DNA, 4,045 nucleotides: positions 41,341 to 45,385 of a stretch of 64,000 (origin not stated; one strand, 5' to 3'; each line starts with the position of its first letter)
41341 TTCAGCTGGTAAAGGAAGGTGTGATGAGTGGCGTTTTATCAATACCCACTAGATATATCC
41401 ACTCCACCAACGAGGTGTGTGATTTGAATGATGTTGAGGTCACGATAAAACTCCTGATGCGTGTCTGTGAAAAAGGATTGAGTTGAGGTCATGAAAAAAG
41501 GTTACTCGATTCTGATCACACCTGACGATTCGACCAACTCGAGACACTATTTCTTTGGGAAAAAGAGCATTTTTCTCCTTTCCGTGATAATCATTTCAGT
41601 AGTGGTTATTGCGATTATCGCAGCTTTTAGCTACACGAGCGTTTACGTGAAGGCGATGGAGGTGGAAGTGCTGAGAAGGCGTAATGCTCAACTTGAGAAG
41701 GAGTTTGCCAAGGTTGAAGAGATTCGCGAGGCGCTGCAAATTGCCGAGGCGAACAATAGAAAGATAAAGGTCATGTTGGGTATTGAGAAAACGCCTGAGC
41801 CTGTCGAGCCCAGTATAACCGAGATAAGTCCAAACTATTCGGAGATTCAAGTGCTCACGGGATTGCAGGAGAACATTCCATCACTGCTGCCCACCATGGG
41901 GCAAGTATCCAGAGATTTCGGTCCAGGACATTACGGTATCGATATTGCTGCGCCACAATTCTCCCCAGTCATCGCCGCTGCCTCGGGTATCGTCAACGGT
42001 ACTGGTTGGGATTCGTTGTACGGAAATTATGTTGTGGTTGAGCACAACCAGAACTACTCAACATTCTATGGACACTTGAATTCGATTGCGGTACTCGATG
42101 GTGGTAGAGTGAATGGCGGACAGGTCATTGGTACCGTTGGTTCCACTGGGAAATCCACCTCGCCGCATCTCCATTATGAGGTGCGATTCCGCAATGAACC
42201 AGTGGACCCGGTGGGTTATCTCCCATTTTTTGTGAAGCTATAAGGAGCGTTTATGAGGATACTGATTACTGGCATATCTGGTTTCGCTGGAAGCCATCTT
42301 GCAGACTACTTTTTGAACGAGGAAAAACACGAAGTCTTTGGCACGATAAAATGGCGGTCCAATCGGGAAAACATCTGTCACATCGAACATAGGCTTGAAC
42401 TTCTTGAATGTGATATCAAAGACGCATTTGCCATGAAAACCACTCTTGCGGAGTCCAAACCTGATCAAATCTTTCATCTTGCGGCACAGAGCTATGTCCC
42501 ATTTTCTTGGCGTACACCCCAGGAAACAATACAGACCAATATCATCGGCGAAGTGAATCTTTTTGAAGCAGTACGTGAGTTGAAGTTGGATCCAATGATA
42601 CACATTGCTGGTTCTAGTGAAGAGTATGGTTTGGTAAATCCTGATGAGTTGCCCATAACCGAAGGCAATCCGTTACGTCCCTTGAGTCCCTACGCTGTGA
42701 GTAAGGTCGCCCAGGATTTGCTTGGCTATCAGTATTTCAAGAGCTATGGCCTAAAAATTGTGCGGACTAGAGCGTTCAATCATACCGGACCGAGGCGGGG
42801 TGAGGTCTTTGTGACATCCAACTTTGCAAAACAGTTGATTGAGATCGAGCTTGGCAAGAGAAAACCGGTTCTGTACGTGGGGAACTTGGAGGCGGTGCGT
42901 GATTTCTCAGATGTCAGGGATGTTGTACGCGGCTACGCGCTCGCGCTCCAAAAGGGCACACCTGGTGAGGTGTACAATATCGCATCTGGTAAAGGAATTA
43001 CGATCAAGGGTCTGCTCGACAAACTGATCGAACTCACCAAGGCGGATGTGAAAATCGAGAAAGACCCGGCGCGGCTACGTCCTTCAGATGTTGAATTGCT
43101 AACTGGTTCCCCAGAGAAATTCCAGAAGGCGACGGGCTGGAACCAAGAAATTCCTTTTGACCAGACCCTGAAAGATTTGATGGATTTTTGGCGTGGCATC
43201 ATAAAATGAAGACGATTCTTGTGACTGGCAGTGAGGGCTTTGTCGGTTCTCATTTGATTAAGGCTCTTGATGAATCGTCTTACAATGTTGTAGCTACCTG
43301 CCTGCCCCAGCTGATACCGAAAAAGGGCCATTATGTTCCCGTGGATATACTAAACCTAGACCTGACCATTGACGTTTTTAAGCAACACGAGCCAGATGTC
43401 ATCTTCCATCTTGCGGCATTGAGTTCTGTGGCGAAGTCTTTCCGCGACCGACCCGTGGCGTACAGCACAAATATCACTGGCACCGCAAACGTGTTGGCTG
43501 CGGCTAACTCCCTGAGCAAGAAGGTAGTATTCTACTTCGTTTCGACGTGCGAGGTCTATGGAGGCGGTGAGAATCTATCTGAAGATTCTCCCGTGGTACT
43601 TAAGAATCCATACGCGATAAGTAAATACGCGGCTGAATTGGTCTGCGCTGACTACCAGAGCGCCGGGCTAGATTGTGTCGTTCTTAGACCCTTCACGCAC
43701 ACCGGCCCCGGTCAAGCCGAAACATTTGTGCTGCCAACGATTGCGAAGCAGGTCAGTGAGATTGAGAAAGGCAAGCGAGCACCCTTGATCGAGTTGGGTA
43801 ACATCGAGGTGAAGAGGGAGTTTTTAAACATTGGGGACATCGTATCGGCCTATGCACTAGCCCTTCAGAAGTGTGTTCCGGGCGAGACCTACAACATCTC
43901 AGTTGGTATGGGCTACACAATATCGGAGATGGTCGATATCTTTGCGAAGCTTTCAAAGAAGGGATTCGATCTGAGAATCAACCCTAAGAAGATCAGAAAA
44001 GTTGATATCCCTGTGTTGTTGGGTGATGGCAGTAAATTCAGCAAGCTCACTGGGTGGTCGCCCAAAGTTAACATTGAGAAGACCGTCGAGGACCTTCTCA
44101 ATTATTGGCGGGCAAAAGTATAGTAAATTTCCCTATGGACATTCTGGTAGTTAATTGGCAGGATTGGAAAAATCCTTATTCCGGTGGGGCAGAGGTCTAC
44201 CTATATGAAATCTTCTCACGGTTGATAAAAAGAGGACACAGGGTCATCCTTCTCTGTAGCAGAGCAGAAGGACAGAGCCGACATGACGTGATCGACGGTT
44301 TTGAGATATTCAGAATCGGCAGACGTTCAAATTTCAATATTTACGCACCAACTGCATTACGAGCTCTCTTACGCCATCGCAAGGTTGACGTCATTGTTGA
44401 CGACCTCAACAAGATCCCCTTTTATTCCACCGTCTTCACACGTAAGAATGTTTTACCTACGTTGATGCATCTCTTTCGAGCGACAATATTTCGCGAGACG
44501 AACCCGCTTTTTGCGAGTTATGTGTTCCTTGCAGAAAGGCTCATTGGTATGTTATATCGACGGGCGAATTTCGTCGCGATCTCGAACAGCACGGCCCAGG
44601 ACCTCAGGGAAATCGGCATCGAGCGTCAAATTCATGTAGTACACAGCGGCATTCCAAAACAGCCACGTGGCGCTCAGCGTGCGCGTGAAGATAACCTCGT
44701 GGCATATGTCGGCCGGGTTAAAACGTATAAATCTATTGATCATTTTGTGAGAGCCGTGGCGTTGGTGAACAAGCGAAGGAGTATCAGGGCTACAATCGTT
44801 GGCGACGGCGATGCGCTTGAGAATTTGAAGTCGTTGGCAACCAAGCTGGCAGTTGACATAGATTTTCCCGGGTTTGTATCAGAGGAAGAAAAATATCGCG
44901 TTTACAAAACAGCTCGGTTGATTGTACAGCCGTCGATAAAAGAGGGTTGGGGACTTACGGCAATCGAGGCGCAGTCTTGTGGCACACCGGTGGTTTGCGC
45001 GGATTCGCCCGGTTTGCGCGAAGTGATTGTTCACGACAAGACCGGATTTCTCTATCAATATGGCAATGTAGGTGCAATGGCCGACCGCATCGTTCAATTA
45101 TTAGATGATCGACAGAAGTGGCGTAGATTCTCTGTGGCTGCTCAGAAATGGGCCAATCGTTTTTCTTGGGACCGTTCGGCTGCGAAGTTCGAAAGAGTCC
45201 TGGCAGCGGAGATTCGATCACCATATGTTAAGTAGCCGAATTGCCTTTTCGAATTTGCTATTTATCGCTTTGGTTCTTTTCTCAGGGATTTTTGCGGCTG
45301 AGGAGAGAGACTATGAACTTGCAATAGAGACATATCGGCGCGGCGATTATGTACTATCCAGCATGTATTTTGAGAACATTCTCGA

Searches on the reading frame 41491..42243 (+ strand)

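Call 79: search_protein_families(library=ncbifam, proteins=[window:41491-42243:+], max_evalue=0.00001)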
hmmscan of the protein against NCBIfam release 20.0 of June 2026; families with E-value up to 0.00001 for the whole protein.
window:41491-42243:+ (250 aa): 14 families
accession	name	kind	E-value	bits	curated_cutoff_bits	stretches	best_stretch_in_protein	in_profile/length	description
NF053824.1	PdgNdpepShyC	equivalog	1.4e-22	80.3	700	1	146-231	295-380/429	peptidoglycan DD-endopeptidase ShyC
NF053825.1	PdgNdpepShyA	equivalog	4.3e-22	78.4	700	1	147-241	296-390/425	peptidoglycan DD-endopeptidase ShyA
NF008652.0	PRK11649.1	equivalog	1.1e-21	77.1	341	1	146-241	312-407/439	murein DD-endopeptidase MepM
NF040883.1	amid_act_ActS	equivalog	4.6e-21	75.2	375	1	132-245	118-234/242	amidase activator ActS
NF052336.1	PdgHdaseHSB100310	equivalog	9.8e-20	71.1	500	1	146-236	56-146/316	peptidoglycan hydrolase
NF008123.1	PRK10871.1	equivalog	2.9e-19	69.7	311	1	134-245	249-363/365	murein hydrolase activator NlpD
NF050804.1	CellDivDipMCaul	equivalog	3e-18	66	900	1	134-239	510-627/634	cell division endopeptidase DipM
NF053738.1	S2SprSpoIIQBc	equivalog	2.3e-17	63.4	250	1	149-244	124-223/232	stage II sporulation protein SpoIIQ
NF041208.1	celldiv_DipM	equivalog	7.2e-15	55.1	740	1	141-244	313-417/419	cell division endopeptidase DipM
NF052530.1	Heli_ShapePgp3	exception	7.7e-15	54.7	300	1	146-244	166-264/270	peptidoglycan metallopeptidase Pgp3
NF008644.1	PRK11637.1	equivalog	4.3e-13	49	270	1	61-244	195-383/385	murein hydrolase activator EnvC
NF052529.1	PG_M23_Pgp6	exception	1.7e-11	43.4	600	1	147-240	335-428/452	peptidoglycan metallopeptidase Pgp6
NF047755.1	LIC_10271_M23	exception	4.2e-08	33.2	180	1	147-217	117-187/207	LIC_10271 family cell wall hydrolase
NF047657.1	CellWlHdaseLepto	equivalog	8.8e-08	31.9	400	1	143-221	125-201/221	hypothetical protein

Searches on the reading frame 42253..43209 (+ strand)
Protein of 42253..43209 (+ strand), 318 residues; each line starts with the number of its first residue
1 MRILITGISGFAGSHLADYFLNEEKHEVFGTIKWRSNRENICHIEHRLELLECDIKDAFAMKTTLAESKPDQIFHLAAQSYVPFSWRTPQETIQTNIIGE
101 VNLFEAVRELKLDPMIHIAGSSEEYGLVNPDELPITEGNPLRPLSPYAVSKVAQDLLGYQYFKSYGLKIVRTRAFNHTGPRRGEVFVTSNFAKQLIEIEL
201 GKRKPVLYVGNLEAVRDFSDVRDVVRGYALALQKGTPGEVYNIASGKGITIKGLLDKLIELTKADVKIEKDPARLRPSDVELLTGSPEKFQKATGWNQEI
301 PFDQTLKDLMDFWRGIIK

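Call 79: search_protein_families(library=ncbifam, proteins=[window:42253-43209:+], max_evalue=0.00001)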
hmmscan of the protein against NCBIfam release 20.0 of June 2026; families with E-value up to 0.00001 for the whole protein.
window:42253-43209:+ (318 aa): 22 families
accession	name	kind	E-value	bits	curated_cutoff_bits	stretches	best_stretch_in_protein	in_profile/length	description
TIGR01472.1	gmd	equivalog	1.4e-52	179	415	1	4-311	4-336/342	GDP-mannose 4,6-dehydratase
TIGR04180.1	EDH_00030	hypoth_equivalog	1.3e-51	175.4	475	1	3-299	1-295/297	NAD-dependent 4,6-dehydratase LegB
TIGR01181.1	dTDP_gluc_dehyt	equivalog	2.2e-45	155.1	365.1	1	2-312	1-310/321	dTDP-glucose 4,6-dehydratase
TIGR01179.1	galE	equivalog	4.1e-34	117.9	262.3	1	2-308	1-320/332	UDP-glucose 4-epimerase GalE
TIGR02622.1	CDP_4_6_dhtase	equivalog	8.3e-29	100.8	278.45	1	2-314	6-331/352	CDP-glucose 4,6-dehydratase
NF007490.0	PRK10084.1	subfamily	3.4e-25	88.8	649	1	1-245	1-260/361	dTDP-glucose 4,6-dehydratase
NF007582.0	PRK10217.1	equivalog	3.1e-24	85.7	698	1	2-245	3-253/355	dTDP-glucose 4,6-dehydratase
NF011728.1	PRK15181.1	equivalog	7.9e-18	64.6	760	1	2-252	17-272/348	Vi polysaccharide biosynthesis UDP-N-acetylglucosaminuronic acid C-4 epimerase TviC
TIGR03466.1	HpnA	hypoth_equivalog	6.3e-16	58.2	367.65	1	1-265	1-249/327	hopanoid-associated sugar epimerase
TIGR02197.1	heptose_epim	equivalog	1.3e-14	54.1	274.6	1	3-270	1-270/316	ADP-glyceromanno-heptose 6-epimerase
NF007956.0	PRK10675.1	subfamily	1.1e-13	51.1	394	1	1-303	1-319/338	UDP-glucose 4-epimerase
NF041015.1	UDPsulfquin_syn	equivalog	2.1e-12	46.7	575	1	43-130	63-153/384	UDP-sulfoquinovose synthase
NF043036.1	ErythonDh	equivalog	1.6e-11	44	325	1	1-161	1-163/321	D-erythronate dehydrogenase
NF008872.0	PRK11908.1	equivalog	3.6e-11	42.7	294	1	2-264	3-273/349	bifunctional UDP-4-keto-pentose/UDP-xylose synthase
NF047922.1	GDPFucSynFcl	equivalog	6.5e-11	42.2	500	1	42-310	27-298/308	GDP-L-fucose synthase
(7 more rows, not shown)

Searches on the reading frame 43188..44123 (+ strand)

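Call 79: search_protein_families(library=ncbifam, proteins=[window:43188-44123:+], max_evalue=0.00001)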
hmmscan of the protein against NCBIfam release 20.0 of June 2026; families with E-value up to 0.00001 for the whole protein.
window:43188-44123:+ (311 aa): 24 families
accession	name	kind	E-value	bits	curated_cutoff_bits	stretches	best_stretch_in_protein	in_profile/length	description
TIGR04180.1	EDH_00030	hypoth_equivalog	1.8e-39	135.6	475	1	10-294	1-296/297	NAD-dependent 4,6-dehydratase LegB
TIGR01179.1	galE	equivalog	8e-37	126.8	262.3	1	10-306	2-324/332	UDP-glucose 4-epimerase GalE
TIGR01181.1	dTDP_gluc_dehyt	equivalog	1.8e-31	109.4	365.1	1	10-307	2-311/321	dTDP-glucose 4,6-dehydratase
TIGR01472.1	gmd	equivalog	2.3e-26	92.8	415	1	61-305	70-336/342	GDP-mannose 4,6-dehydratase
TIGR02622.1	CDP_4_6_dhtase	equivalog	1.7e-19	70.1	278.45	1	6-159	3-171/352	CDP-glucose 4,6-dehydratase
TIGR03466.1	HpnA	hypoth_equivalog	1.2e-17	63.8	367.65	1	9-257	2-247/327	hopanoid-associated sugar epimerase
NF007582.0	PRK10217.1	equivalog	2.2e-17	63.2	698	1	7-238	1-252/355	dTDP-glucose 4,6-dehydratase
NF007956.0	PRK10675.1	subfamily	4.6e-17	62.1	394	1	10-305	3-327/338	UDP-glucose 4-epimerase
TIGR02197.1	heptose_epim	equivalog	2.5e-16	59.7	274.6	1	10-271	1-277/316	ADP-glyceromanno-heptose 6-epimerase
NF047922.1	GDPFucSynFcl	equivalog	2.7e-15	56.6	500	1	7-305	2-299/308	GDP-L-fucose synthase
TIGR01746.1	Thioester-redct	subfamily_domain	4.4e-15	55.8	213.35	1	67-168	87-192/371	thioester reductase domain-containing protein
NF043036.1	ErythonDh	equivalog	1e-14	54.5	325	1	9-254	2-264/321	D-erythronate dehydrogenase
TIGR01214.1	rmlD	equivalog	1.2e-14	54.1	224.05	1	9-167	1-146/285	dTDP-4-dehydrorhamnose reductase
NF042423.1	oxyalk_red_Shew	equivalog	3e-14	52.9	580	1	5-185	6-186/331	2-alkyl-3-oxoalkanoate reductase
NF007490.0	PRK10084.1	subfamily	4.6e-13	48.9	649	1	10-239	3-260/361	dTDP-glucose 4,6-dehydratase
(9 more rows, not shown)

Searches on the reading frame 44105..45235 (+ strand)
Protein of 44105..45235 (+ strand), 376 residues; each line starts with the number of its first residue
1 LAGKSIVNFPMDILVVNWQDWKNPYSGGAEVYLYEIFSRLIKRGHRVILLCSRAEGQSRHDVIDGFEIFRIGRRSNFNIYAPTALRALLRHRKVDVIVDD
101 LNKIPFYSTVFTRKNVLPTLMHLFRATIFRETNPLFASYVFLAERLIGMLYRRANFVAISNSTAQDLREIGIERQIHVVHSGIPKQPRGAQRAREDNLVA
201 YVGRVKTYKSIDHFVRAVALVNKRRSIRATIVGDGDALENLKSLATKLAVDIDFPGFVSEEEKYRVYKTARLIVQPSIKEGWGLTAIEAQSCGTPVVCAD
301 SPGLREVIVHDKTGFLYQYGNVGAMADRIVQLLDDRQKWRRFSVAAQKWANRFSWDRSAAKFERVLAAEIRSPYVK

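Call 79: search_protein_families(library=ncbifam, proteins=[window:44105-45235:+], max_evalue=0.00001)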
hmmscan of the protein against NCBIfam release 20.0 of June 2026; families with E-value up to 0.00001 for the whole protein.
window:44105-45235:+ (376 aa): 37 families (the best 25 are shown)
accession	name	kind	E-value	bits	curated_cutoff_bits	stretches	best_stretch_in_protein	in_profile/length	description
TIGR03449.1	mycothiol_MshA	equivalog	3e-31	108.7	462.5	1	194-365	218-399/406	D-inositol-3-phosphate glycosyltransferase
TIGR03999.1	thiol_BshA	equivalog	1.3e-27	96.8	273.7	1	193-365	196-369/375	N-acetyl-alpha-D-glucosaminyl L-malate synthase BshA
NF047880.1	glyco_SdgA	exception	1e-23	83.7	800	1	160-366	273-487/488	serine-aspartate repeat adhesin O-glycosyltransferase SdgA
TIGR03088.1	stp2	hypoth_equivalog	7.2e-22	77.9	409.05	1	129-366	130-370/374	TIGR03088 family PEP-CTERM/XrtA system glycosyltransferase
NF041876.1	EPS_EpsE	equivalog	2e-21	76.7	400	1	192-360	210-387/389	exopolysaccharide biosynthesis GT4 family glycosyltransferase EpsE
TIGR04157.1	glyco_rSAM_CFB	subfamily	6.4e-20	71.5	400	1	194-327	225-358/406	TIGR04157 family glycosyltransferase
TIGR04063.1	stp3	hypoth_equivalog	2.5e-19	69.4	442.05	1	195-366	212-392/397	TIGR04063 family PEP-CTERM/XrtA system glycosyltransferase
TIGR02149.1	glgA_Coryne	subfamily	1e-18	67.6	302.4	1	195-362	203-383/391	glycogen synthase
TIGR04047.1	MSMEG_0565_glyc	hypoth_equivalog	2.6e-17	63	259.85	1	191-361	188-366/373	MSMEG_0565 family glycosyltransferase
NF007396.0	PRK09922.1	equivalog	1.3e-16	60.5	385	1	156-341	139-332/361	lipopolysaccharide 1,6-galactosyltransferase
NF046085.1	XrtY_assoc_Gly1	equivalog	2.4e-16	59.6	400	1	149-348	157-362/387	XrtY-associated glycosyltransferase XYAG1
NF050056.1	ProtGlycPglH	equivalog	7.6e-15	54.8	600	1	191-356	174-340/354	GalNAc-alpha-(1->4)-GalNAc-alpha-(1->3)-diNAcBac-PP-undecaprenol alpha-1,4-N-acetyl-D-galactosaminyltransferase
TIGR02095.1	glgA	subfamily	1.6e-14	53.5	328.45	1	194-366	292-474/477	glycogen/starch synthase, ADP-glucose type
NF050063.1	ProtGlycPglJ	equivalog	1.1e-13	51.1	500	1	141-354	132-351/363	N-acetylgalactosamine-N,N'-diacetylbacillosaminyl-diphospho-undecaprenol 4-alpha-N-acetylgalactosaminyltransferase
TIGR02472.1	sucr_P_syn_N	equivalog_domain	2.2e-13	49.8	576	1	269-362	340-434/439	sucrose-phosphate synthase, putative, glycosyltransferase domain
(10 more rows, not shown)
